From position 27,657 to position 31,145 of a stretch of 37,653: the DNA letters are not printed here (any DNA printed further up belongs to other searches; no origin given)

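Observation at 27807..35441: Rearranged, minimal archaellum-like type IV filament locus (FlaI, FlaH-like, split FlaJ, one archaellin/pilin-like gene, two wHTH genes)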

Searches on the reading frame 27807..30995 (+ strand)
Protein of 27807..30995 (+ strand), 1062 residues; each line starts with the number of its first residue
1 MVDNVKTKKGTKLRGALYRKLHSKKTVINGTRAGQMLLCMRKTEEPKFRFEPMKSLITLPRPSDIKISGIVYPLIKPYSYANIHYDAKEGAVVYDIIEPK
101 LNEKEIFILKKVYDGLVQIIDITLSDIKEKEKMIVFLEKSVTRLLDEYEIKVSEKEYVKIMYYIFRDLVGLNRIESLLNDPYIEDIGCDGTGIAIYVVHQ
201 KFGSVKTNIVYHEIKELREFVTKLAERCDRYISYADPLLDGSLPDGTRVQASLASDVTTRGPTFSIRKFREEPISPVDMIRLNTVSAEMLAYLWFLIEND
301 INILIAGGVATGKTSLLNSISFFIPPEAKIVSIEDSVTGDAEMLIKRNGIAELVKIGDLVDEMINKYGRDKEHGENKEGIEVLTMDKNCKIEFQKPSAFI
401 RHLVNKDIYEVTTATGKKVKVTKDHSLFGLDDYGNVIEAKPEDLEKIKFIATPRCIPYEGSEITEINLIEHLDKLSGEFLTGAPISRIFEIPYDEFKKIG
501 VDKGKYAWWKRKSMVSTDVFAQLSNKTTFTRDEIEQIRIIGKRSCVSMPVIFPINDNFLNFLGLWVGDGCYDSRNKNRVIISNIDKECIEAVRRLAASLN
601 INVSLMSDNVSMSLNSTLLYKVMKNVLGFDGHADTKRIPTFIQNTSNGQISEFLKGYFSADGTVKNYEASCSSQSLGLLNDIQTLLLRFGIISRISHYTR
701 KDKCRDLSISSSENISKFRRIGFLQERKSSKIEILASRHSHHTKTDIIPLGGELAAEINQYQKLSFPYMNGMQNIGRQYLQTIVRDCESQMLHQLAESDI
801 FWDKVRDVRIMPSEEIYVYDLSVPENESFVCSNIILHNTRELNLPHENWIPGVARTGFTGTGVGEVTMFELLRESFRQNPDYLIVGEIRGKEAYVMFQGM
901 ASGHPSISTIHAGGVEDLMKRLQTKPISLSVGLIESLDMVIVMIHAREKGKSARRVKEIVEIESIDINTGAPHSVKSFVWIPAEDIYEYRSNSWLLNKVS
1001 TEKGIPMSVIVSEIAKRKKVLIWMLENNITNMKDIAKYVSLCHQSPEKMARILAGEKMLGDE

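Call 3: search_protein_families(library=pfam, proteins=[window:27807-30995:+], max_evalue=0.1)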
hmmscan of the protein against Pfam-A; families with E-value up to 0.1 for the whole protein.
window:27807-30995:+ (1062 aa): 5 families
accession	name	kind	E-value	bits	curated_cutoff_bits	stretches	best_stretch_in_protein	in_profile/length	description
PF00437.27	T2SSE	-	9.2e-26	90.8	24.9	2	863-941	195-273/370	Type II/IV secretion system protein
PF14890.11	Intein_splicing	-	2.8e-23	82.9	35.8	1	352-838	9-155/155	Intein splicing domain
PF14528.11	LAGLIDADG_3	-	5.2e-23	81.5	22.5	2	650-720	3-79/82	LAGLIDADG-like domain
PF05204.19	Hom_end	-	1.7e-05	25.3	21.1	1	561-609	18-66/110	Homing endonuclease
PF21861.2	RepB_C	-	0.095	13.1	27.3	0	1018-1040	9-31/58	Replication protein RepB, C-terminal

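Call 5: search_protein_families(library=ncbifam, proteins=[window:27807-30995:+], max_evalue=0.01)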
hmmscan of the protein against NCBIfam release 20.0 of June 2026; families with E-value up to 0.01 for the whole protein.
window:27807-30995:+ (1062 aa): 31 families (the best 25 are shown)
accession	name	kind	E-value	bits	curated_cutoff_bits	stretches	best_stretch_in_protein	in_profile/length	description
NF058587.1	archaellum_moto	equivalog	2.1e-106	356.8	550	2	64-336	26-311/527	archaellum flagellar ATPase motor FlaI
NF053672.1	bindosome_BasE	exception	3.5e-53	181.1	1000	2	75-336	46-306/512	bindosome assembly system ATPase subunit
NF011491.0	PRK14898.1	equivalog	4.1e-48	164.1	783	1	336-840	76-545/860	DNA-directed RNA polymerase subunit A''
TIGR03819.1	heli_sec_ATPase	hypoth_equivalog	9.6e-41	140.1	373.15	2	142-336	22-214/340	TadA family conjugal transfer-associated ATPase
TIGR02788.1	VirB11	equivalog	7.3e-31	107.3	249.95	3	834-924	175-264/308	P-type DNA transfer ATPase VirB11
NF005852.0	PRK07773.1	equivalog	2.2e-26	92.5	780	1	633-841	595-829/886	replicative DNA helicase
TIGR02782.1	TrbB_P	equivalog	9.6e-26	90.8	304.55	2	834-966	170-297/303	P-type conjugative transfer ATPase TrbB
NF010475.0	PRK13900.1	equivalog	1.4e-21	76.9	389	2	834-932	191-289/333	type IV secretion system ATPase VirB11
NF010469.0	PRK13894.1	subfamily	1.2e-20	74.1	508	2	865-964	206-309/320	conjugal transfer ATPase TrbB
NF003157.0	PRK04132.1-2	equivalog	2.2e-20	72.2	1103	2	555-735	169-356/864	replication factor C small subunit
NF045703.1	rSAM_Tes_intein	exception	3.5e-20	71.4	1700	1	337-705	157-521/1040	tetraether lipid synthase Tes, intein-containing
NF010407.0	PRK13833.1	subfamily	6.9e-19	68.4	499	2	864-965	200-303/323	conjugal transfer protein TrbB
NF011303.0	PRK14715.1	equivalog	1.9e-17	61.7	1585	1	338-695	898-1262/1627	DNA-directed DNA polymerase II large subunit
NF010425.0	PRK13851.1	equivalog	1e-16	60.7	461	1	834-922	193-280/344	type IV secretion system protein VirB11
NF003159.0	PRK04132.1-4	equivalog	9.3e-14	50.4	999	1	554-766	176-373/852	replication factor C small subunit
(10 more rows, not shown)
